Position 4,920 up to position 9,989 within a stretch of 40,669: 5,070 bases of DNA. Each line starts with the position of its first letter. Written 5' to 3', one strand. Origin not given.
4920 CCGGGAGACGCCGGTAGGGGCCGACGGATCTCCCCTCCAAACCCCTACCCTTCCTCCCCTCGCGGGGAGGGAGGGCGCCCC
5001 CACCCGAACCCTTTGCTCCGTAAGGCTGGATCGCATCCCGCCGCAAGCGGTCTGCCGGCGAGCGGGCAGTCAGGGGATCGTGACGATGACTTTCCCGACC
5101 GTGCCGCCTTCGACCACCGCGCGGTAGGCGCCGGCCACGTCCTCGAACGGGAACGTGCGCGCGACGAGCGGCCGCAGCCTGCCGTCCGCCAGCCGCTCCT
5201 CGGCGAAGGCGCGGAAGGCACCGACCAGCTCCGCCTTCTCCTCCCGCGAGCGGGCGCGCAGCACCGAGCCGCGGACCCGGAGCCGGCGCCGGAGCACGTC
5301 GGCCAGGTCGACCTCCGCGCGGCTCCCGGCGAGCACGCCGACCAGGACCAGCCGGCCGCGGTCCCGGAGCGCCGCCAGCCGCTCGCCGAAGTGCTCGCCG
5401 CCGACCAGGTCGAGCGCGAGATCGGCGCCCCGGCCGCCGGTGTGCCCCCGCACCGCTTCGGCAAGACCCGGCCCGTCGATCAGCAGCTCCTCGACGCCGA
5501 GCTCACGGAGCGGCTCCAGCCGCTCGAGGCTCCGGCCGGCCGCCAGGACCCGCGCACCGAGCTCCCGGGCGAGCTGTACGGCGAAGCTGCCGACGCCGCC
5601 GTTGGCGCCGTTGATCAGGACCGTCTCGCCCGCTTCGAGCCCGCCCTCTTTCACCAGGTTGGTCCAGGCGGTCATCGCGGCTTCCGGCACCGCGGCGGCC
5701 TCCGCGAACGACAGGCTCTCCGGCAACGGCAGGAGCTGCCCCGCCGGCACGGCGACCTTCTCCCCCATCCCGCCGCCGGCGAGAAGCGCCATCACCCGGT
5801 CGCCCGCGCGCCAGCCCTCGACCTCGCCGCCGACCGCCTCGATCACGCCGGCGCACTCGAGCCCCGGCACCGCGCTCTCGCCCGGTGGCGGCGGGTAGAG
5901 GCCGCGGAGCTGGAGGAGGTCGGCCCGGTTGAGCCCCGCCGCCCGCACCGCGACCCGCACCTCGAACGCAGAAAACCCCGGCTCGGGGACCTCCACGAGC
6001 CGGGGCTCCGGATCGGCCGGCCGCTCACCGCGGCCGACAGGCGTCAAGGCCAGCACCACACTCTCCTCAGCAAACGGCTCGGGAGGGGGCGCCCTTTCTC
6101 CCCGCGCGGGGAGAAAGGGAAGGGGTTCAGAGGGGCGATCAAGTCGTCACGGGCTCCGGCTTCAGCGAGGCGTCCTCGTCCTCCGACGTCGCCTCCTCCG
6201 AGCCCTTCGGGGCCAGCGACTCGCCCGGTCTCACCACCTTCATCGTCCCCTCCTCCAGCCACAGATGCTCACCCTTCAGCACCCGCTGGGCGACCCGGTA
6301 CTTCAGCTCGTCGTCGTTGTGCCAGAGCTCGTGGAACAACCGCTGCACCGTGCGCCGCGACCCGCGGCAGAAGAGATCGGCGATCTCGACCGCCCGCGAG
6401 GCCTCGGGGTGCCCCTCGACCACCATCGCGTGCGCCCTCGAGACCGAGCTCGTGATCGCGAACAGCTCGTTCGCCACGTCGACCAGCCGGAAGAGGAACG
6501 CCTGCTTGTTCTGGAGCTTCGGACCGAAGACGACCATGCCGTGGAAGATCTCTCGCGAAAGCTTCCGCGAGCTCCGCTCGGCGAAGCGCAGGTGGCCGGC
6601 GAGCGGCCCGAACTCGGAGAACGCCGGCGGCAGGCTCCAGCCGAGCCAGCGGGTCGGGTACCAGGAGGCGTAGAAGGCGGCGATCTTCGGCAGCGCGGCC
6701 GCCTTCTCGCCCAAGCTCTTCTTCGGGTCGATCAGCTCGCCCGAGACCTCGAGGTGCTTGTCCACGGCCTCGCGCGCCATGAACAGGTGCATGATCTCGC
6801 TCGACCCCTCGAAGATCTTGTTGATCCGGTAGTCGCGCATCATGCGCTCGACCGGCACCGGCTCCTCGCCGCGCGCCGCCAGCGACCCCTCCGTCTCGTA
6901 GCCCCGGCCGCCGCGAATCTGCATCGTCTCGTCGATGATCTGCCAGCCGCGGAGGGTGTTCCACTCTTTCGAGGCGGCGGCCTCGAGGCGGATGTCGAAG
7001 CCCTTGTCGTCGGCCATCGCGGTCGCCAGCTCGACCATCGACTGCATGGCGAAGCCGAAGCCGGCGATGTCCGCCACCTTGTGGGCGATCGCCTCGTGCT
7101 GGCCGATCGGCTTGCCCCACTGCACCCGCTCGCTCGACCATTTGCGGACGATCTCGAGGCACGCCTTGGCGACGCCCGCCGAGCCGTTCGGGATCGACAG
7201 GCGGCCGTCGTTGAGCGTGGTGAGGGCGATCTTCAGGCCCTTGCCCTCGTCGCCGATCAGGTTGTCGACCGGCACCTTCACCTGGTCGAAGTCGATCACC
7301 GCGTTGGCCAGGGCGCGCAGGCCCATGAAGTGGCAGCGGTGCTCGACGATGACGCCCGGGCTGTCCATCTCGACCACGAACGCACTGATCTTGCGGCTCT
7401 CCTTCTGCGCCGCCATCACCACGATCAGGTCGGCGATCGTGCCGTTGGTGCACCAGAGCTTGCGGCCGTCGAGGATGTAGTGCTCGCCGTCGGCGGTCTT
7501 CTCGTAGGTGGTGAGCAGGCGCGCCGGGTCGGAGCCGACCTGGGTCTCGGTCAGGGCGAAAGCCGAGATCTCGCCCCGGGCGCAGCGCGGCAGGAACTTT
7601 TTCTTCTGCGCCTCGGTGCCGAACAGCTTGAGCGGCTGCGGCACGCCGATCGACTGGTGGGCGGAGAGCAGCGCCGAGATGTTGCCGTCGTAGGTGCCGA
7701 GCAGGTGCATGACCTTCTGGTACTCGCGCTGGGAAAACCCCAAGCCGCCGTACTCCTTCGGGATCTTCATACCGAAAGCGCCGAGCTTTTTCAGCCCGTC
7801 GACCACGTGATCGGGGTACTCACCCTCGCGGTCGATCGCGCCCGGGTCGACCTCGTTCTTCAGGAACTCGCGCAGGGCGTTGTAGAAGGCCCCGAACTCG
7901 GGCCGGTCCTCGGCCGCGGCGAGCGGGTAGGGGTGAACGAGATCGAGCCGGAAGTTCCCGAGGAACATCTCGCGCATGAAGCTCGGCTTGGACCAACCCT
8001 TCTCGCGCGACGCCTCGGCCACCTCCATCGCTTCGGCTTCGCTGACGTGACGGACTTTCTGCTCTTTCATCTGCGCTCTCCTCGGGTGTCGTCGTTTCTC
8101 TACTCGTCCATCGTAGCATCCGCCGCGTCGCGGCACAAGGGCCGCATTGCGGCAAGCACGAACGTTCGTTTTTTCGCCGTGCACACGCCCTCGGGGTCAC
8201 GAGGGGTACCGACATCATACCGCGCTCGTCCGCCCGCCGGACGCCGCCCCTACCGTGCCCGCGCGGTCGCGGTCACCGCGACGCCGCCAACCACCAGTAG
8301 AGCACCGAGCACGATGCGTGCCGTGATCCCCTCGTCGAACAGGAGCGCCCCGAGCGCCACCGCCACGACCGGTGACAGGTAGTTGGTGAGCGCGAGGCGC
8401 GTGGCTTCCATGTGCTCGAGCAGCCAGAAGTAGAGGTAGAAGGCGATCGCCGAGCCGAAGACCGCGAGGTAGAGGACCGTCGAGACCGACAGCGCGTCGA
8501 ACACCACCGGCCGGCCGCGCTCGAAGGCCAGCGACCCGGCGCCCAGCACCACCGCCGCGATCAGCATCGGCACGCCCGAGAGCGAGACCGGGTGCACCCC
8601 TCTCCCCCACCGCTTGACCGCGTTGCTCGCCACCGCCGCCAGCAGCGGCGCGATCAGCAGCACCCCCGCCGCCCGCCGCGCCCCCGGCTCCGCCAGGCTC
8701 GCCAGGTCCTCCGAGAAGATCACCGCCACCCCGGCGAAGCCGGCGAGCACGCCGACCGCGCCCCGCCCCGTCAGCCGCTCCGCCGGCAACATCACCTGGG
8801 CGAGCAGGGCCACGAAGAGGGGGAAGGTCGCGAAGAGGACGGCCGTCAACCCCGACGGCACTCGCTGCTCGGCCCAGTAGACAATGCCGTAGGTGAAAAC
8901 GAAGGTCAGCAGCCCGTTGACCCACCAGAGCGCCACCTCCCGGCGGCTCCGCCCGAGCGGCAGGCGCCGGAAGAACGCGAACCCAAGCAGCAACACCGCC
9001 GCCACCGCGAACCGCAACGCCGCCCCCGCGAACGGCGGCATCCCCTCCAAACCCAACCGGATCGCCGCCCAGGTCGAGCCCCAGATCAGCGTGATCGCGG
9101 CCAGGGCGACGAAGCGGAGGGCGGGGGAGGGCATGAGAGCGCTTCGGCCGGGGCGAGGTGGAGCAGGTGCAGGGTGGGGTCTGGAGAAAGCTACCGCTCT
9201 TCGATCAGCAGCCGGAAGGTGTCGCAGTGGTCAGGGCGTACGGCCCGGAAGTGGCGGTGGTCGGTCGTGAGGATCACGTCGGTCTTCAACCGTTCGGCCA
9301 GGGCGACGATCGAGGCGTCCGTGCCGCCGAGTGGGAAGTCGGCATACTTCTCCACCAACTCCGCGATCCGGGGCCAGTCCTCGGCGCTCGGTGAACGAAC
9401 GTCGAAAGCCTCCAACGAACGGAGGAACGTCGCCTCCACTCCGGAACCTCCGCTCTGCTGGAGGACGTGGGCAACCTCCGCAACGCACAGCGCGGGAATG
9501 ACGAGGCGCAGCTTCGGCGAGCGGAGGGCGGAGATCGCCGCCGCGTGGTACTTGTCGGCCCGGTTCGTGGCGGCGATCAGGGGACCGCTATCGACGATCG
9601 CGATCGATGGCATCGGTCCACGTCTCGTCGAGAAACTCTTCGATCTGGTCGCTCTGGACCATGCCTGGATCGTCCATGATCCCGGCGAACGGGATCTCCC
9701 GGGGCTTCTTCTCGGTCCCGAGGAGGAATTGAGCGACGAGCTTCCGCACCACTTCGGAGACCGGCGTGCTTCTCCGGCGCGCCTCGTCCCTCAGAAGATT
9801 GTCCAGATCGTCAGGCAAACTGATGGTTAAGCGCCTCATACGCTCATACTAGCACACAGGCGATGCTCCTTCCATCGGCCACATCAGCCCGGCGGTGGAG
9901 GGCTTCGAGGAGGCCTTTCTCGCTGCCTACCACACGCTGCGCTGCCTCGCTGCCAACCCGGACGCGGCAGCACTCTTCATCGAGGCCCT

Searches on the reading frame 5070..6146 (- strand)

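Call 9: search_protein_families(library=pfam, proteins=[window:5070-6146:-], max_evalue=0.001)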
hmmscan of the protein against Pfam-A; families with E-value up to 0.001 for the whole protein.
window:5070-6146:- (358 aa): 3 families
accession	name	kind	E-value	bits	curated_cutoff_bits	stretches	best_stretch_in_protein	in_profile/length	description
PF00107.32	ADH_zinc_N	-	1.4e-23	83.6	31.8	1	184-303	1-121/129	Zinc-binding dehydrogenase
PF13602.12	ADH_zinc_N_2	-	1.2e-16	62.3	27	1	221-355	6-134/134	Zinc-binding dehydrogenase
PF08240.17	ADH_N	-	8e-16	58.6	23.5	1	62-143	4-104/104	Alcohol dehydrogenase GroES-like domain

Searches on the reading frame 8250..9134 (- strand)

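Call 9: search_protein_families(library=pfam, proteins=[window:8250-9134:-], max_evalue=0.001)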
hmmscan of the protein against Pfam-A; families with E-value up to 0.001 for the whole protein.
window:8250-9134:- (294 aa): 1 family
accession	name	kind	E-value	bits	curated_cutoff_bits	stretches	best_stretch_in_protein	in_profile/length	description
PF00892.27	EamA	-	5.6e-39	134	28.2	2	158-288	6-133/135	EamA-like transporter family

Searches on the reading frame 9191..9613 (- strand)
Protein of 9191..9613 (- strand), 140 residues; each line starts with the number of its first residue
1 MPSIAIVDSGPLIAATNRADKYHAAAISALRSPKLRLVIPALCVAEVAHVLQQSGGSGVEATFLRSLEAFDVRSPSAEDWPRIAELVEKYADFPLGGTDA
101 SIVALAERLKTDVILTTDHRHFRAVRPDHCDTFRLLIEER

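Call 9: search_protein_families(library=pfam, proteins=[window:9191-9613:-], max_evalue=0.001)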
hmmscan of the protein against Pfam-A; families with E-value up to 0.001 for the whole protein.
window:9191-9613:- (140 aa): 1 family
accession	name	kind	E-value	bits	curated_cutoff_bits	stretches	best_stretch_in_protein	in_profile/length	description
PF01850.27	PIN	-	1.2e-13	52.1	23.6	1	6-125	2-117/120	PIN domain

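Call 70: search_protein_families(library=padloc, proteins=[window:9191-9613:-], max_evalue=0.001)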
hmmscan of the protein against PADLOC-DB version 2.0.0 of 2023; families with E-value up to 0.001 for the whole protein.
window:9191-9613:- (140 aa): 0 families

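Call 83: search_protein_families(library=ncbifam, proteins=[window:9191-9613:-], max_evalue=0.001)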
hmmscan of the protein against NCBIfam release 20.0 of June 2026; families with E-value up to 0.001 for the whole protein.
window:9191-9613:- (140 aa): 0 families

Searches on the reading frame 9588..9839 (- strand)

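Call 9: search_protein_families(library=pfam, proteins=[window:9588-9839:-], max_evalue=0.001)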
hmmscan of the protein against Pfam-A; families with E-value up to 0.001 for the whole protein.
window:9588-9839:- (83 aa): 2 families
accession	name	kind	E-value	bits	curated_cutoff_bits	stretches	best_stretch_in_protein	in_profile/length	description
PF01402.27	RHH_1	-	3.3e-05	24.1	20.5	1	3-39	1-37/39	Ribbon-helix-helix protein, copG family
PF07878.17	RHH_5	-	0.00083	19.5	26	0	1-37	1-37/43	CopG-like RHH_1 or ribbon-helix-helix domain, RHH_5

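Call 70: search_protein_families(library=padloc, proteins=[window:9588-9839:-], max_evalue=0.001)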
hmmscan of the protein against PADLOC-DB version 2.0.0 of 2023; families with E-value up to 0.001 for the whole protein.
window:9588-9839:- (83 aa): 0 families

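Call 83: search_protein_families(library=ncbifam, proteins=[window:9588-9839:-], max_evalue=0.001)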
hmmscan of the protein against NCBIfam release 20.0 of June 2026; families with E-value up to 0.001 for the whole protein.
window:9588-9839:- (83 aa): 0 families
